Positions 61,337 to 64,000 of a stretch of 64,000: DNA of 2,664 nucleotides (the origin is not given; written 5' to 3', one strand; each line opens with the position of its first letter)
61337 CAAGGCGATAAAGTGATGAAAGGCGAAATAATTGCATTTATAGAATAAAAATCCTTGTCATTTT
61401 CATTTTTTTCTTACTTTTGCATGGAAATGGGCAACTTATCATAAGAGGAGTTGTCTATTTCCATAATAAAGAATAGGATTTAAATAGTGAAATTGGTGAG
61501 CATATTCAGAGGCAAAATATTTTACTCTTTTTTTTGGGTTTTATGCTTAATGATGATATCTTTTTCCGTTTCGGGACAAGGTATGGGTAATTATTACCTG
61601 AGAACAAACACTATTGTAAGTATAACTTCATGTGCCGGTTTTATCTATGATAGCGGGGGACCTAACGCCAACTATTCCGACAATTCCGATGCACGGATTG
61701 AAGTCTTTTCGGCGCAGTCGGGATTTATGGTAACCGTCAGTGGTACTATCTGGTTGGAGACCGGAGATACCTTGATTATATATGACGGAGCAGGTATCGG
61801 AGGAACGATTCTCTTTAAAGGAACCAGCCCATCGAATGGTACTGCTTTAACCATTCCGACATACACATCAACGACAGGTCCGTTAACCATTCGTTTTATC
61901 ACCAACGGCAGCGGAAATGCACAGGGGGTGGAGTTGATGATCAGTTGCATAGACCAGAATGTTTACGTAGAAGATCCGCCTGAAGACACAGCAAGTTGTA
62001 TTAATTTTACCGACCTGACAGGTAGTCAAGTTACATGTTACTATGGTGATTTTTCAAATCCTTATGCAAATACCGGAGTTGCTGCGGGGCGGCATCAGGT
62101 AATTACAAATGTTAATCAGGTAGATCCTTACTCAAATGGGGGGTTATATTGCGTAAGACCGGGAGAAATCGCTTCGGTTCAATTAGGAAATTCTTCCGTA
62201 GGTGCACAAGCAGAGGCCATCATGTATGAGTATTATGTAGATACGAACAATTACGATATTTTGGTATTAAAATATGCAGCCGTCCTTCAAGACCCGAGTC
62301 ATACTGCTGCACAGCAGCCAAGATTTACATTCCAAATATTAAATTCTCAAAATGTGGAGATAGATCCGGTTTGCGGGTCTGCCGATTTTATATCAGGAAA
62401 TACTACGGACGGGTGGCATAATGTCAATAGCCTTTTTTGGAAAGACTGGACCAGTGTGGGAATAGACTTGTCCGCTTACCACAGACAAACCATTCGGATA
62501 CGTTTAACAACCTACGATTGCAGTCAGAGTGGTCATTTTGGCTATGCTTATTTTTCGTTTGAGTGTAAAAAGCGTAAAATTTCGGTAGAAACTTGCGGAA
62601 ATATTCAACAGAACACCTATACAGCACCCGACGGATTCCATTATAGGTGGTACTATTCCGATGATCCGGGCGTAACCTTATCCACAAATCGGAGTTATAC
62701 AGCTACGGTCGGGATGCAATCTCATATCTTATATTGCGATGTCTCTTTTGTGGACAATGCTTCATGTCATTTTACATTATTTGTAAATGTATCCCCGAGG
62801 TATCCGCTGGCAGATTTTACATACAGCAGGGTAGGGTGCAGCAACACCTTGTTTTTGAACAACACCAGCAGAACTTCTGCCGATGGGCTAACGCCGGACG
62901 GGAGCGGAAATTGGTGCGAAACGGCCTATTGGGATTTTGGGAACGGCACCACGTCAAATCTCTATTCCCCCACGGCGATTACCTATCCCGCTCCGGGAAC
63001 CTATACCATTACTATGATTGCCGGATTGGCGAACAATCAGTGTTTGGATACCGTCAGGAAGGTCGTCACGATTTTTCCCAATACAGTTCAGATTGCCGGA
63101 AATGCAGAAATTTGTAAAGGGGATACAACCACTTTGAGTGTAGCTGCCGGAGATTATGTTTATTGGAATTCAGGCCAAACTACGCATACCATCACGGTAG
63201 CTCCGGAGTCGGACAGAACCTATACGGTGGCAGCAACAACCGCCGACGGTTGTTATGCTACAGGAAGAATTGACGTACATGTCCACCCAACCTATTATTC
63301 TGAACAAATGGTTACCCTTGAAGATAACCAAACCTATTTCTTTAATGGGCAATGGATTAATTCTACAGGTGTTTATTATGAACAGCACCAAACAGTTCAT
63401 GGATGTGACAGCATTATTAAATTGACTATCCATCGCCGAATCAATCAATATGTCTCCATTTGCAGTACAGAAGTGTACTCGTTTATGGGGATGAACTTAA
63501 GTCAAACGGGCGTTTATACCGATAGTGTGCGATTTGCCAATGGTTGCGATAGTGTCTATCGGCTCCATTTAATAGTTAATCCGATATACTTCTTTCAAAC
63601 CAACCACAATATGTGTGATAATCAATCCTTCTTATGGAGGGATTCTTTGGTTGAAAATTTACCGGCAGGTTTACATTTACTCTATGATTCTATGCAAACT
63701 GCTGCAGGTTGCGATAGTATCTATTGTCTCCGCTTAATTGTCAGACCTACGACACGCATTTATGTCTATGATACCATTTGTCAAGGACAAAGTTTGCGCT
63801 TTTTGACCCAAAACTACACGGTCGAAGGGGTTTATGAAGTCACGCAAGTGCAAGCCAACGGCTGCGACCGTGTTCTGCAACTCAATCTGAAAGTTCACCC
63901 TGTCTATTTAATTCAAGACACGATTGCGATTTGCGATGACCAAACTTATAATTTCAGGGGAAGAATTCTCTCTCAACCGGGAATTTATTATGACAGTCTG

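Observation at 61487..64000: Large adhesin-like gene absent from the ORF track (runs off the window, non-ATG start)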

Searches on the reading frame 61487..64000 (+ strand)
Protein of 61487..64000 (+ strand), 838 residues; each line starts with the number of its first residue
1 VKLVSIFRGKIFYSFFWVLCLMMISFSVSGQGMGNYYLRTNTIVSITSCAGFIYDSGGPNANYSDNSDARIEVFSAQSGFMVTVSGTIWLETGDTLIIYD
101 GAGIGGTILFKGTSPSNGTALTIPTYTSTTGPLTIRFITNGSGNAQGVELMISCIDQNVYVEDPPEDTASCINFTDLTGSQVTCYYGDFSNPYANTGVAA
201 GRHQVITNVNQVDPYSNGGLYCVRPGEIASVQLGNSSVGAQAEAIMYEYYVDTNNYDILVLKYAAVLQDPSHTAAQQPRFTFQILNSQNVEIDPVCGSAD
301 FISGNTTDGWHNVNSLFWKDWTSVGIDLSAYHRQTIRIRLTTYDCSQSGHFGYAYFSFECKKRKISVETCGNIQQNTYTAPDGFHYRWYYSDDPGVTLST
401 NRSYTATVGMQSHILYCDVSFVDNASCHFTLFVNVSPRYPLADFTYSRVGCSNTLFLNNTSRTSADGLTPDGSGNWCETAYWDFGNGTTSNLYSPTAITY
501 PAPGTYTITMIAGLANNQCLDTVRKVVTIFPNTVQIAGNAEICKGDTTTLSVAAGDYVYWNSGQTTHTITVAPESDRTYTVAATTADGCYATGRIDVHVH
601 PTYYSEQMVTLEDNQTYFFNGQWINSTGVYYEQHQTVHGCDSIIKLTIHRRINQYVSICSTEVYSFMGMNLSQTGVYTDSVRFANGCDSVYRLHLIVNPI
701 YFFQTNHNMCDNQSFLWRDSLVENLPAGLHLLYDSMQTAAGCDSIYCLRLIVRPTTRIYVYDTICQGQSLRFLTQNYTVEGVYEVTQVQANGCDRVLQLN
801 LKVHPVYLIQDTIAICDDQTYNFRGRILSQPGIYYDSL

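Call 4: search_protein_families(library=pfam, proteins=[window:61487-64000:+], max_evalue=1)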
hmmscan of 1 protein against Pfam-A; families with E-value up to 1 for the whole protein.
window:61487-64000:+ (838 aa): 4 families
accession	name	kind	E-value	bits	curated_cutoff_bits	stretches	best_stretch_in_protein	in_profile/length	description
PF00801.26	PKD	-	4.8e-05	23.7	23.5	1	479-516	31-69/80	PKD domain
PF18911.6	PKD_4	-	0.00039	20.9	27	1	478-517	35-73/85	PKD domain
PF19081.6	Ig_7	-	0.0044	17.7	27.3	2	531-599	1-80/84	Ig-like domain CHU_C associated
PF20712.2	CyanoTRADDas_TM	-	0.69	10.5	24.3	0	13-54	8-50/68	Cyanobacterial TRADD-N associated 2-Transmembrane domain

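Call 5: search_protein_families(library=ncbifam, proteins=[window:61487-64000:+], max_evalue=1)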
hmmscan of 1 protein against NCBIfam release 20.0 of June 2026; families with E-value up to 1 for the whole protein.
window:61487-64000:+ (838 aa): 0 families

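Call 7: find_homologous_proteins(query=window:61487-64000:+)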
Query window:61487-64000:+ (838 aa): 416 proteins with E <= 0.001 among 8000 candidates; the best 120 are listed.
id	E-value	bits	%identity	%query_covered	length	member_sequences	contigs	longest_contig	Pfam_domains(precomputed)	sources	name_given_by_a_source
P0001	0.0e+0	1422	66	98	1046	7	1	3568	PF19333.5,PF19081.7,PF09305.17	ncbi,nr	ncbi:MAG TPA: hypothetical protein PK448_06315, partial [Bacteroidales bacterium]|nr:hypothetical pr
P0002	7.2e-294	995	67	77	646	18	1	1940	PF19081.7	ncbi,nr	ncbi:MAG TPA: hypothetical protein PLW70_08005, partial [Bacteroidales bacterium]|nr:hypothetical pr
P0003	2.9e-194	666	37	80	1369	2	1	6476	PF00801.27,PF18911.7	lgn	-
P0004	8.5e-170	585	39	80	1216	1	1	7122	PF18911.7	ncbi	ncbi:MAG: PKD domain-containing protein [Paludibacteraceae bacterium]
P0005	1.1e-169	584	53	58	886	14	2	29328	PF00801.27,PF13585.13,PF00041.28,PF18911.7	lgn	-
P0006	2.6e-167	577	38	80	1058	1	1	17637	-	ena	-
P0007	2.2e-166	573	50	58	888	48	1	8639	PF00801.27,PF13585.13,PF00041.28,PF18911.7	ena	-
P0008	5.7e-164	566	50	58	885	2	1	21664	PF00801.27,PF13585.13,PF18911.7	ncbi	-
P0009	9.6e-162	558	46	68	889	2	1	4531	PF00801.27,PF13585.13,PF19081.7,PF18911.7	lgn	-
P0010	1.8e-160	554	35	80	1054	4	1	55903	PF13585.13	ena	-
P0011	5.8e-157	542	37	80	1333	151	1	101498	PF00431.27,PF00801.27,PF13585.13,PF07987.17,PF00041.28,PF18911.7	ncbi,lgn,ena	-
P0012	1.6e-156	541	37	80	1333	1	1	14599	PF00431.27,PF00801.27,PF13585.13,PF07987.17,PF00041.28,PF18911.7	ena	-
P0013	4.6e-156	539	45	65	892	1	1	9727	PF00801.27,PF13585.13,PF00041.28,PF18911.7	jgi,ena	-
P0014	3.2e-155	537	43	59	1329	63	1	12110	PF00431.27,PF00801.27,PF13585.13,PF23062.2,PF00041.28,PF18911.7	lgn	-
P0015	4.0e-155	536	34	80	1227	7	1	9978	PF00801.27,PF18911.7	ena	-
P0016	8.6e-155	535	38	80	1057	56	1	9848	PF18911.7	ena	-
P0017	7.2e-154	532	40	78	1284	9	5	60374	PF00431.27,PF00801.27,PF13585.13,PF18911.7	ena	-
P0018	1.8e-152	527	38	80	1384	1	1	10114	PF00431.27,PF00801.27,PF13585.13,PF23062.2,PF00041.28,PF18911.7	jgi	-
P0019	1.2e-149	518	45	61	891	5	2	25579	PF00801.27,PF13585.13,PF00041.28,PF18911.7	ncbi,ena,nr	ncbi:MAG: gliding motility-associated C-terminal domain-containing protein [Bacteroidales bacterium]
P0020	5.4e-148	513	44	59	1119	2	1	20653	PF00431.27,PF00801.27,PF13585.13,PF00041.28,PF18911.7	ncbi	-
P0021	6.4e-146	506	46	61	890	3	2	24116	PF00801.27,PF13585.13,PF00041.28,PF18911.7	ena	-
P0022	4.1e-145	503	48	54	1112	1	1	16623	PF00431.27,PF13585.13,PF19081.7,PF00041.28,PF18911.7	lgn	-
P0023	6.3e-145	503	46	58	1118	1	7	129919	PF00431.27,PF13585.13,PF00041.28,PF18911.7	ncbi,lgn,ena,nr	ncbi:MAG: gliding motility-associated C-terminal domain-containing protein [Bacteroidales bacterium]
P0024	2.0e-144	501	46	58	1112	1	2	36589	PF00431.27,PF13585.13,PF00041.28,PF18911.7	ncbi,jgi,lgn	-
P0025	3.9e-143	497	42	73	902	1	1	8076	PF00431.27,PF13585.13,PF18911.7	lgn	-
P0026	4.4e-143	496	46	58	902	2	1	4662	PF13585.13,PF18911.7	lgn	-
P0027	7.4e-143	496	44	64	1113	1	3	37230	PF00431.27,PF13585.13,PF00041.28,PF18911.7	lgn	-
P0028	3.7e-142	493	48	58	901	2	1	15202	PF00431.27,PF13585.13,PF00041.28,PF18911.7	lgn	-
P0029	5.5e-142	493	45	58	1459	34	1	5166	PF13585.13,PF00041.28,PF18911.7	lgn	-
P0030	6.4e-142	493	36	80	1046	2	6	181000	PF00801.27,PF13585.13,PF18911.7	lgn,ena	-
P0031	1.3e-141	492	39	76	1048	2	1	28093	PF00801.27,PF13585.13,PF18911.7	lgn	-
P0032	6.5e-141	489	41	71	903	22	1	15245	PF00801.27,PF13585.13,PF18911.7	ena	-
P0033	3.2e-139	484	45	57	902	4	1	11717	PF00801.27,PF13585.13,PF00041.28,PF18911.7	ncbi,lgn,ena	-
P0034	1.4e-138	482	44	60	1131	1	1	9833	PF13585.13,PF00041.28,PF18911.7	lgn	-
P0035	3.8e-138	480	44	62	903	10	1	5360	PF00801.27,PF13585.13,PF00041.28,PF18911.7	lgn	-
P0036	4.4e-138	480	37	79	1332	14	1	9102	PF00431.27,PF00801.27,PF13585.13,PF00041.28,PF18911.7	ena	-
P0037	6.4e-138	479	40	65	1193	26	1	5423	PF13585.13,PF00041.28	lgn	-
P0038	6.8e-138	479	44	60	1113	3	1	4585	PF00431.27,PF13585.13,PF00041.28,PF18911.7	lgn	-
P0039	3.0e-137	477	35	95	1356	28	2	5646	PF13585.13,PF18911.7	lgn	-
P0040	3.2e-137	477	44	60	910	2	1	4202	PF13585.13,PF18911.7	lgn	-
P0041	5.2e-137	476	37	80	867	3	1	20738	PF18911.7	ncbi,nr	ncbi:MAG: hypothetical protein H6Q15_2120 [Bacteroidetes bacterium]|nr:hypothetical protein [Bactero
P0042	6.1e-137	476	43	60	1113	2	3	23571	PF00431.27,PF13585.13,PF00041.28,PF18911.7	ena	-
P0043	7.0e-137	476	43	66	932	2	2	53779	PF00801.27,PF13585.13,PF18911.7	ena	-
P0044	2.3e-136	474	41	73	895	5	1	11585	PF13585.13,PF00041.28,PF18911.7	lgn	-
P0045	1.5e-135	472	45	54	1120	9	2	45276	PF00431.27,PF13585.13,PF19081.7,PF00041.28,PF18911.7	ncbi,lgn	-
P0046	5.5e-135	470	43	60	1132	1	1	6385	PF13585.13,PF00041.28,PF18911.7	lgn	-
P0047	1.2e-134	469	46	58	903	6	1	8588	PF00801.27,PF13585.13,PF18911.7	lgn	-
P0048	2.5e-134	468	37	80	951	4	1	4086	PF18911.7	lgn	-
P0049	2.6e-134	467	39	70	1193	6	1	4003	PF13585.13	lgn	-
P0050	3.7e-134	467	42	60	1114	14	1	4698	PF13585.13,PF00041.28,PF18911.7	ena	-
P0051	1.4e-133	465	45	58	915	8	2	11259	PF00801.27,PF13585.13,PF18911.7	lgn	-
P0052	2.5e-133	464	38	78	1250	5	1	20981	PF13585.13,PF00041.28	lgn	-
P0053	4.3e-133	463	46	57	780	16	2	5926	PF13585.13,PF18911.7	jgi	-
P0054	5.0e-133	463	46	58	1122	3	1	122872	PF00431.27,PF13585.13,PF00041.28,PF18911.7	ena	-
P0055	3.5e-132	460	34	80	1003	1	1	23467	PF13585.13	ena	-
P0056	9.8e-132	459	40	70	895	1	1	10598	PF00801.27,PF13585.13,PF00041.28,PF18911.7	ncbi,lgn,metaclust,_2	metaclust:\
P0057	2.0e-131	458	45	55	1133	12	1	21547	PF00431.27,PF13585.13,PF00041.28,PF18911.7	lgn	-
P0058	8.2e-131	456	45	58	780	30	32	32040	PF00801.27,PF13585.13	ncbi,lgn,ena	-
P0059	2.2e-130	454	44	57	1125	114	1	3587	PF00431.27,PF00801.27,PF13585.13,PF00041.28,PF18911.7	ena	-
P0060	9.6e-130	452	43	57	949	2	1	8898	PF00801.27,PF13585.13,PF18911.7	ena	-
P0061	2.8e-129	451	39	64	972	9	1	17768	PF00431.27,PF00801.27,PF13585.13,PF18911.7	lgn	-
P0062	3.6e-129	450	47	55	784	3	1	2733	PF13585.13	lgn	-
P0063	1.7e-128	448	37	79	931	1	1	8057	PF13585.13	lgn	-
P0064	4.3e-128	447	44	61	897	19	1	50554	PF00801.27,PF13585.13,PF00041.28,PF18911.7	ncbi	-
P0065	5.3e-127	443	35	76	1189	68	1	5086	PF13585.13,PF00041.28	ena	-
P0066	5.3e-126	440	33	79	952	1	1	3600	PF13585.13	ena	-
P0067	8.1e-126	439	44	58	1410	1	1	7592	PF00431.27,PF00801.27,PF13573.13,PF13585.13,PF00041.28,PF18911.7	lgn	-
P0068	9.0e-126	439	33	79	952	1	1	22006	PF13585.13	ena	-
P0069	2.7e-125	438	39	66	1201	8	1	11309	PF13585.13,PF00041.28,PF18911.7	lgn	-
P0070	7.8e-125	436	42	60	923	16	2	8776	PF00801.27,PF13585.13,PF19081.7,PF18911.7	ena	-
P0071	3.5e-124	434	44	58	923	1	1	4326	PF00801.27,PF13585.13,PF19081.7,PF18911.7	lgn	-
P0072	6.9e-124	433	41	61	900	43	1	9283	PF00801.27,PF13585.13,PF18911.7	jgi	-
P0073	1.8e-123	432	34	79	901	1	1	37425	PF13585.13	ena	-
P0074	1.1e-121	426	41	60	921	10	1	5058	PF00801.27,PF13585.13,PF19081.7,PF18911.7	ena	-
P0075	7.0e-121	423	37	76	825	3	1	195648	PF13585.13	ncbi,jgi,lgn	ncbi:MAG: gliding motility-associated C-terminal domain-containing protein [Bacteroidales bacterium]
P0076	9.4e-121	423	39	71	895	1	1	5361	PF00801.27,PF13585.13,PF00041.28,PF18911.7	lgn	-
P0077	1.6e-120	422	43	59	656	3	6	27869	PF00801.27,PF18962.8,PF18911.7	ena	-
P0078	5.7e-120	420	43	57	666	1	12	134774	PF18962.8,PF18911.7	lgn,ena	-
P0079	2.1e-119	418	43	58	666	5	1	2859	PF18962.8,PF18911.7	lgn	-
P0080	2.6e-119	418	38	80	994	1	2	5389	PF13585.13,PF18911.7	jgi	-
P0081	4.9e-119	417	34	79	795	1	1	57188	PF13585.13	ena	-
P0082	2.1e-118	415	44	58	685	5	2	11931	PF18962.8,PF18911.7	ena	-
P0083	3.7e-117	411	43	58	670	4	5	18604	PF18962.8,PF18911.7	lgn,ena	-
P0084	4.9e-117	410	40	76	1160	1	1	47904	PF13585.13,PF00041.28,PF18911.7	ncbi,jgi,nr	ncbi:MAG: gliding motility-associated C-terminal domain-containing protein [Bacteroidales bacterium]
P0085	1.2e-116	409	37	67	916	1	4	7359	PF00801.27,PF13585.13,PF19081.7,PF18911.7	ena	-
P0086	8.7e-116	406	40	62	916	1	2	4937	PF00801.27,PF13585.13,PF19081.7,PF18911.7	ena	-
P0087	1.8e-115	405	43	57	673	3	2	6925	PF00801.27,PF18962.8,PF18911.7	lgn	-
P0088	1.0e-114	403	42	57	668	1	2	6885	PF18962.8,PF18911.7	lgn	-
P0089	9.1e-114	399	38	67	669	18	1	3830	PF18962.8,PF18911.7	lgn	-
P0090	1.1e-113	399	34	79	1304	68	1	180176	PF00431.27,PF13585.13,PF00041.28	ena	-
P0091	5.4e-113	397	35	77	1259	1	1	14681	PF13585.13,PF00041.28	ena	-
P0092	6.4e-113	397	42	57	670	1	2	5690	PF00801.27,PF18962.8,PF18911.7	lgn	-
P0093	8.5e-112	393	36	79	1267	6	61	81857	PF13585.13,PF00041.28,PF18911.7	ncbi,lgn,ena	-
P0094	8.8e-111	390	35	79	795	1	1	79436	PF13585.13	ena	-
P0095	6.1e-110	387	35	77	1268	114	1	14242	PF13585.13,PF00041.28,PF18911.7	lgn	-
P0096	1.7e-109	385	35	79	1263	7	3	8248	PF13585.13,PF00041.28,PF18911.7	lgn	-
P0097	2.1e-109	385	33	79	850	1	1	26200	PF13585.13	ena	-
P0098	2.6e-109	385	40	59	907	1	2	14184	PF13585.13,PF18911.7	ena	-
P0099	2.6e-109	385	35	79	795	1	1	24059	PF13585.13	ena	-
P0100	5.5e-109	384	35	77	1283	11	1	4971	PF13585.13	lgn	-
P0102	5.7e-108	380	33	77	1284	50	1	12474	PF13585.13,PF00041.28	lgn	-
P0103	6.8e-108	380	35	77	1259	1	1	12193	PF13585.13,PF00041.28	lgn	-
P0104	5.7e-107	377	30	80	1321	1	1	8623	PF18911.7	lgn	-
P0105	1.1e-106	376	34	80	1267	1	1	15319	PF13585.13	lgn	-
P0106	7.8e-104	367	35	77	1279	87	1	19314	PF13585.13,PF00041.28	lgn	-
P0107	1.3e-103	366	34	79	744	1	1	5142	PF13585.13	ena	-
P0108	1.9e-103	365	33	80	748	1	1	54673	PF13585.13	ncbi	-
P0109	1.6e-100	356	33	78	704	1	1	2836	PF13585.13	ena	-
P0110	7.6e-100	353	34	79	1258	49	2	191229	PF13585.13,PF00041.28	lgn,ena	-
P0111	4.2e-99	351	44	53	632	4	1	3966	PF00801.27,PF18962.8,PF18911.7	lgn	-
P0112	9.9e-99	350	46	44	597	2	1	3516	PF18962.8,PF18911.7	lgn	-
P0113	1.0e-98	350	34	75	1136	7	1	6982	PF00801.27,PF13585.13,PF18911.7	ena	-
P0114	2.1e-97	345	45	47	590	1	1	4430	PF18962.8,PF18911.7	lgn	-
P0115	1.1e-96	343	45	44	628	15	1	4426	PF00801.27,PF18962.8,PF18911.7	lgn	-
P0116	2.5e-96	342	43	52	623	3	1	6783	PF00801.27,PF18962.8,PF18911.7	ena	-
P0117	3.5e-96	341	45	44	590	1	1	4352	PF18962.8,PF18911.7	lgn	-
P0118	4.3e-96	341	37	70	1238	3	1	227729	PF00041.28,PF18911.7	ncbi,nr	ncbi:MAG: hypothetical protein AUK63_306 [bacterium P3]|nr:MAG: hypothetical protein AUK63_306 [bact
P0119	4.4e-96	341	33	80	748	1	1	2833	PF13585.13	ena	-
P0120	1.1e-95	340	43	44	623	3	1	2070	PF18962.8,PF18911.7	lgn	-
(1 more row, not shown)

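Call 8: search_solved_structures(query=window:61487-64000:+, max_evalue=1)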
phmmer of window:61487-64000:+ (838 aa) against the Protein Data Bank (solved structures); distinct sequences matched with E-value up to 1: 3.
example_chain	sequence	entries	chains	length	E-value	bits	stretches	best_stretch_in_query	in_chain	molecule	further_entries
4l9d_A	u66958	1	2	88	0.012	16.9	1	468-512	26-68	Protease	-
4u6t_A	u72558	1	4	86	0.47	11.6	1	468-510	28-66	ColH protein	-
4u7k_A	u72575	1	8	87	0.47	11.6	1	468-510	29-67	ColH protein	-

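Call 20: search_protein_families(library=pfam, proteins=[P0011, P0001, P0039, P0003, P0005, P0077], max_evalue=0.01)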
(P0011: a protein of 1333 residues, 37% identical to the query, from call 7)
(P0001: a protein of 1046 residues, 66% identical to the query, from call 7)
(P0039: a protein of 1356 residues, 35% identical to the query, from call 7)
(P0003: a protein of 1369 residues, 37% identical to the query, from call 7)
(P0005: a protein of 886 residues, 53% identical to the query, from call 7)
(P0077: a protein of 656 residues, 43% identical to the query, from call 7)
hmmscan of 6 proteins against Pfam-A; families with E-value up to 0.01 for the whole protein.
P0011 (1333 aa): 6 families
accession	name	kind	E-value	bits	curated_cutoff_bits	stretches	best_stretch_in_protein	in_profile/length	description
PF13585.12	CHU_C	-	6.3e-14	52.3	27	1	1244-1318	2-74/86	CHU_C Type IX secretion signal domain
PF00431.26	CUB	-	1.6e-11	45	21.4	2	36-134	5-108/110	CUB domain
PF18911.6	PKD_4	-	2.9e-10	40.5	27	1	766-815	36-85/85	PKD domain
PF00041.27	fn3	-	3.2e-09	37.3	25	1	366-428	10-68/84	Fibronectin type III domain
PF00801.26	PKD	-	1.2e-07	32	23.5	1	766-813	31-80/80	PKD domain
PF07987.16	DUF1775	-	5e-06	27.4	25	0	936-1001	7-69/146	Domain of unkown function (DUF1775)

P0001 (1046 aa): 6 families
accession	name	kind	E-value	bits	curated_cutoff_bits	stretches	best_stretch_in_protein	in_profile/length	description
PF19333.4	FAXC_N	-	1.1e-08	35.6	27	0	967-1006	30-69/104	Failed axon connections homolog N-terminus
PF19081.6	Ig_7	-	4.2e-06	27.4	27.3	0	365-403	11-51/84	Ig-like domain CHU_C associated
PF09305.16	TACI-CRD2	-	1.4e-05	25.4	22.9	0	878-888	6-16/39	TACI, cysteine-rich domain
PF18911.6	PKD_4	-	0.00086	19.8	27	1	463-526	23-85/85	PKD domain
PF00801.26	PKD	-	0.00093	19.6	23.5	1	476-514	31-70/80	PKD domain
PF16874.11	Glyco_hydro_36C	-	0.0067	17.3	27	0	792-834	24-66/77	Glycosyl hydrolase family 36 C-terminal domain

P0039 (1356 aa): 4 families
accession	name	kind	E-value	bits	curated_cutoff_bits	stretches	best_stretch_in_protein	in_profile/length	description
PF13585.12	CHU_C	-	1e-07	32.4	27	1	1273-1336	3-72/86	CHU_C Type IX secretion signal domain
PF18911.6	PKD_4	-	6.1e-07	29.8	27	1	543-600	24-81/85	PKD domain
PF00431.26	CUB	-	5e-05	24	21.4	1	79-144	33-108/110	CUB domain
PF00041.27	fn3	-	0.00095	19.8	25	1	160-216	4-68/84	Fibronectin type III domain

P0003 (1369 aa): 2 families
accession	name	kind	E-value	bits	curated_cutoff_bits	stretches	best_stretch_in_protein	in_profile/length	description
PF18911.6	PKD_4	-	1.3e-09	38.4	27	1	310-380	18-85/85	PKD domain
PF00801.26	PKD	-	2.3e-05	24.7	23.5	1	330-375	33-77/80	PKD domain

P0005 (886 aa): 7 families
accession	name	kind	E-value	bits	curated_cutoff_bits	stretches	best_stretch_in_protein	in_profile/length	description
PF13585.12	CHU_C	-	3.8e-15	56.2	27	1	800-885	3-86/86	CHU_C Type IX secretion signal domain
PF18911.6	PKD_4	-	2.1e-11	44.1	27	1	545-594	35-84/85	PKD domain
PF00041.27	fn3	-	1.6e-08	35.1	25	1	151-215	5-67/84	Fibronectin type III domain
PF00801.26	PKD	-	4.6e-07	30.2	23.5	1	546-578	31-65/80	PKD domain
PF16656.11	Pur_ac_phosph_N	-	0.00019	22.3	30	1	151-215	3-79/93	Purple acid Phosphatase, N-terminal domain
PF23062.1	CUB_M02D8_5_3rd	-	0.0053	17.1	32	1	47-137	23-109/114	M02D8_5-like, third CUB domain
PF00431.26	CUB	-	0.0094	16.7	21.4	0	80-136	53-109/110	CUB domain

P0077 (656 aa): 3 families
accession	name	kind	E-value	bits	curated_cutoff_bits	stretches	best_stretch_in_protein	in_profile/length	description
PF18962.6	Por_Secre_tail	-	5.8e-09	36.6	27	1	579-654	1-75/75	Secretion system C-terminal sorting domain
PF18911.6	PKD_4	-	1.3e-08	35.3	27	1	306-355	20-69/85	PKD domain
PF00801.26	PKD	-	6.5e-06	26.5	23.5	1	325-354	34-65/80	PKD domain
